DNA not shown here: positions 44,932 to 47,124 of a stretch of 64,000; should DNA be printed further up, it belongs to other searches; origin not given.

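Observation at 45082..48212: Unusual Fe-S + FAD_binding_4 oxidase translationally coupled to a thioester-reductase-domain reductase: candidate ether-lipid or polyprenyl-phospho-sugar pathway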

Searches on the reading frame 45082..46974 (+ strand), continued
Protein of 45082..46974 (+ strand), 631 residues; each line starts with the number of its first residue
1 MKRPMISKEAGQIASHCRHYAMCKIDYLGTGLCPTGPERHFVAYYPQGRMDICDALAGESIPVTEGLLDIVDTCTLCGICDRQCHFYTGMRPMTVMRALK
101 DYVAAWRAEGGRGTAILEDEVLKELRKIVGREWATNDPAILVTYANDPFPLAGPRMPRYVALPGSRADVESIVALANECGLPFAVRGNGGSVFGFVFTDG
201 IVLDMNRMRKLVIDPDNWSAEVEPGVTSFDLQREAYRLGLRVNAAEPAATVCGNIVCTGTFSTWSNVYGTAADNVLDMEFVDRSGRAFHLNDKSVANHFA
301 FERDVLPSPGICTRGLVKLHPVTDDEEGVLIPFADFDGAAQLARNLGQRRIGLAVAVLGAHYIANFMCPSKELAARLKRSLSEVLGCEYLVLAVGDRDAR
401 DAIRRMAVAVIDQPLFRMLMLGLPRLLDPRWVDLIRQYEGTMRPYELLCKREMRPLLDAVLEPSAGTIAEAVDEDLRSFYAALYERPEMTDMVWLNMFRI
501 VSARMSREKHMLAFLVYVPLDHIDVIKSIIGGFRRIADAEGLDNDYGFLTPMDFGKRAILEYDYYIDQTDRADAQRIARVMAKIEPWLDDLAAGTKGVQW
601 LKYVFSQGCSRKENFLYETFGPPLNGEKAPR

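Call 65: find_encoding_contigs(protein=P0392, flank=10000, max_places=1)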
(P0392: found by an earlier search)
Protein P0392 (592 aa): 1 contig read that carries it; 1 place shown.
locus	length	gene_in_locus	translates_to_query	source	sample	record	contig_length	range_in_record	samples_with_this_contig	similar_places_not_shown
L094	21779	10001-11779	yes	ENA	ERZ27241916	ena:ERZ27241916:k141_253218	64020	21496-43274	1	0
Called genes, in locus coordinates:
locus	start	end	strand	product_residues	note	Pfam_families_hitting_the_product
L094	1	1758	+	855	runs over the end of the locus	PF11897:DUF3417, PF00343:Phosphorylase, PF28476:GlgP_C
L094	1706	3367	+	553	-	PF08323:Glyco_transf_5, PF13439:Glyco_transf_4 (weak), PF13579:Glyco_trans_4_4 (weak), PF00534:Glycos_transf_1 (weak), PF13692:Glyco_trans_1_4 (weak)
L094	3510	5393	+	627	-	PF02922:CBM_48, PF00128:Alpha-amylase, PF02806:Alpha-amylase_C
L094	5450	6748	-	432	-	PF00375:SDF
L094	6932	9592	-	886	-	PF08447:PAS_3, PF00989:PAS, PF08448:PAS_4, PF13426:PAS_9, PF00989:PAS, PF08448:PAS_4, PF13426:PAS_9, PF00512:HisKA, +11 more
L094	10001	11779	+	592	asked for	PF01565:FAD_binding_4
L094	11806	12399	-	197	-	-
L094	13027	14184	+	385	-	PF01594:AI-2E_transport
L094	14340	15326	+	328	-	PF01040:UbiA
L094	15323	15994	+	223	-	PF02517:Rce1-like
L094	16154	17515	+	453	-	-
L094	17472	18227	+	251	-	PF13240:Zn_Ribbon_1 (weak), PF24460:DUF7575 (weak), PF19845:DUF6320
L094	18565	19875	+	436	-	PF20969:MASE11 (weak), PF00512:HisKA, PF02518:HATPase_c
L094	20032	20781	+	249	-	PF00891:Methyltransf_2 (weak), PF01209:Ubie_methyltran, PF13489:Methyltransf_23, PF05175:MTS, PF13847:Methyltransf_31, PF08241:Methyltransf_11, PF08242:Methyltransf_12, PF13649:Methyltransf_25, +2 more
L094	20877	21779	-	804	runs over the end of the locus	PF12704:MacB_PCD, PF02687:FtsX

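Call 71: search_dna_similar(query=window:45082-46974:+, collection=plasmids, mode=protein, max_evalue=1e-10, max_rows=15)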
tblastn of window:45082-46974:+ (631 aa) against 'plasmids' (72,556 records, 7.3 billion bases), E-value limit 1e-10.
Records with a match: 7; places in all: 7; records where one place covers at least 80% of the query: 0.
Best place of each record, by identity: <60% 7.
By first word of the organism name: Halomarina 2; Deinococcus 1; Klebsiella 1; Haloferax 1; Rhizobium 1; Mycobacterium 1.
By predicted mobility (MOB-suite, as given by PLSDB): non-mobilizable 4; mobilizable 3.
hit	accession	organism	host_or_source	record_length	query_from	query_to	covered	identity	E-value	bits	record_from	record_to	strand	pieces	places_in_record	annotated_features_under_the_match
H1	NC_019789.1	Deinococcus peraridilitoris DSM 19664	-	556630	82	343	42%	28.8%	7e-12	77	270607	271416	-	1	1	FAD-binding oxidoreductase | FadR/GntR family transcriptional regulator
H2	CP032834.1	Klebsiella pneumoniae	Homo sapiens,sputum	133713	165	345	29%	33.2%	1e-13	82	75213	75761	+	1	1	FAD-binding oxidoreductase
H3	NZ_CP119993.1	Halomarina sp. PSR21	cell culture,saline soil from Tarim ...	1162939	155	335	29%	32.6%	2e-12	79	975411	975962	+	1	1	record has no annotation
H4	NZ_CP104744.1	Haloferax lucentense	-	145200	155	335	29%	32.1%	8e-13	80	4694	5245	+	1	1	FAD-binding oxidoreductase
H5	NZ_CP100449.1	Halomarina sp. BCD28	cell culture,sediment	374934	155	322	27%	32.0%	2e-12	78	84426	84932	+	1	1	FAD-binding oxidoreductase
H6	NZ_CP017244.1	Rhizobium etli 8C-3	Phaseolus vulgaris,cell culture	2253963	155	335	29%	29.3%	5e-11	74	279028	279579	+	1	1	record has no annotation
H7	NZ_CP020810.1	Mycobacterium dioxanotrophicus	Single cell,river sediment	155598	157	286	21%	35.1%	7e-12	77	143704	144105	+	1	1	FAD-binding and (Fe-S)-binding domain-containing protein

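Call 72: find_related_loci(query=P0125, collection=metagenome_contigs, flank=9000)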
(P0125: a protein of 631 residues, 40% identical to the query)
Query P0125 (631 aa) in metagenome_contigs; peptide patterns used: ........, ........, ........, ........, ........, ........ (x = any residue, [..] = any of these).
45 stretches matched a pattern; 4 encode a relative of the query (tblastn E <= 1e-3); 4 distinct loci.
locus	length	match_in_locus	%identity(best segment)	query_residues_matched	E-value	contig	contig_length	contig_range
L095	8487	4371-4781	31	171-302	3e-9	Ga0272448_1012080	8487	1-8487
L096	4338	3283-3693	31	171-302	2e-9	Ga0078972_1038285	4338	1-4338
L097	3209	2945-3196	39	171-251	3e-9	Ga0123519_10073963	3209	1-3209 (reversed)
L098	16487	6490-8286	31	10-593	6e-106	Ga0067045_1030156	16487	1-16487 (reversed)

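Call 75: search_protein_families(library=pfam, proteins=[L098:204-1409:-, L098:1617-3752:+, L098:4377-5276:-, L098:5358-6398:-, L098:8450-9826:-, L098:10275-11798:-, L098:11348-12592:-, L098:12913-14484:+, L098:9519-11345:+, L093:6173-6697:+], max_evalue=0.001)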
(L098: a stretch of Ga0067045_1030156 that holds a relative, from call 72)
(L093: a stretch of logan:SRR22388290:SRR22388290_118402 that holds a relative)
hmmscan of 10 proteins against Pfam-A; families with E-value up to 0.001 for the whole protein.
L098:204-1409:- (402 aa): 0 families

L098:1617-3752:+ (712 aa): 3 families
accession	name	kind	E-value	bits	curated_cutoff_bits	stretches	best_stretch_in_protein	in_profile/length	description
PF01915.27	Glyco_hydro_3_C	-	9.2e-52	176.4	31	1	360-590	1-200/200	Glycosyl hydrolase family 3 C-terminal domain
PF00933.27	Glyco_hydro_3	-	1.4e-50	173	27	1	37-317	46-313/316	Glycosyl hydrolase family 3 N terminal domain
PF14310.12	Fn3-like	-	6e-20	71.6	25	1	627-694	1-69/71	Fibronectin type III-like domain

L098:4377-5276:- (300 aa): 1 family
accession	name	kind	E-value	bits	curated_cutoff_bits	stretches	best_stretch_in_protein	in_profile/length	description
PF00248.27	Aldo_ket_red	-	5e-45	154.3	24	1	16-298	2-289/291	Aldo/keto reductase family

L098:5358-6398:- (347 aa): 5 families
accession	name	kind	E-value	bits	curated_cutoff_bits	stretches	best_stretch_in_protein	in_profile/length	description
PF13561.12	adh_short_C2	-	2.6e-61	207.7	27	1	68-316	6-236/236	Enoyl-(Acyl carrier protein) reductase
PF00106.31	adh_short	-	1.6e-57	194.6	26.6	1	59-240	1-182/195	short chain dehydrogenase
PF08659.16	KR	-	2.7e-12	47.4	22.6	1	62-212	4-154/180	KR domain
PF23441.1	SDR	-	0.00037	20.4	27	0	175-240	131-194/258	SDR-like rossmann domain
PF02737.24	3HCDH_N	-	0.00047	20.5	22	1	60-104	2-44/180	3-hydroxyacyl-CoA dehydrogenase, NAD binding domain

L098:8450-9826:- (459 aa): 0 families

L098:10275-11798:- (508 aa): 1 family
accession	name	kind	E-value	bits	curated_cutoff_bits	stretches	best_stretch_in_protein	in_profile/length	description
PF00331.26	Glyco_hydro_10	-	1.7e-100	336.7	22.1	1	184-492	2-308/311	Glycosyl hydrolase family 10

L098:11348-12592:- (415 aa): 0 families

L098:12913-14484:+ (524 aa): 1 family
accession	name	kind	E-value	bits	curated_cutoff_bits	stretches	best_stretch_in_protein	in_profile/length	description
PF00909.26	Ammonium_transp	-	5.5e-129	430.8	23.2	1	125-520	1-399/399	Ammonium Transporter Family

L098:9519-11345:+ (609 aa): 0 families

L093:6173-6697:+ (175 aa): 0 families
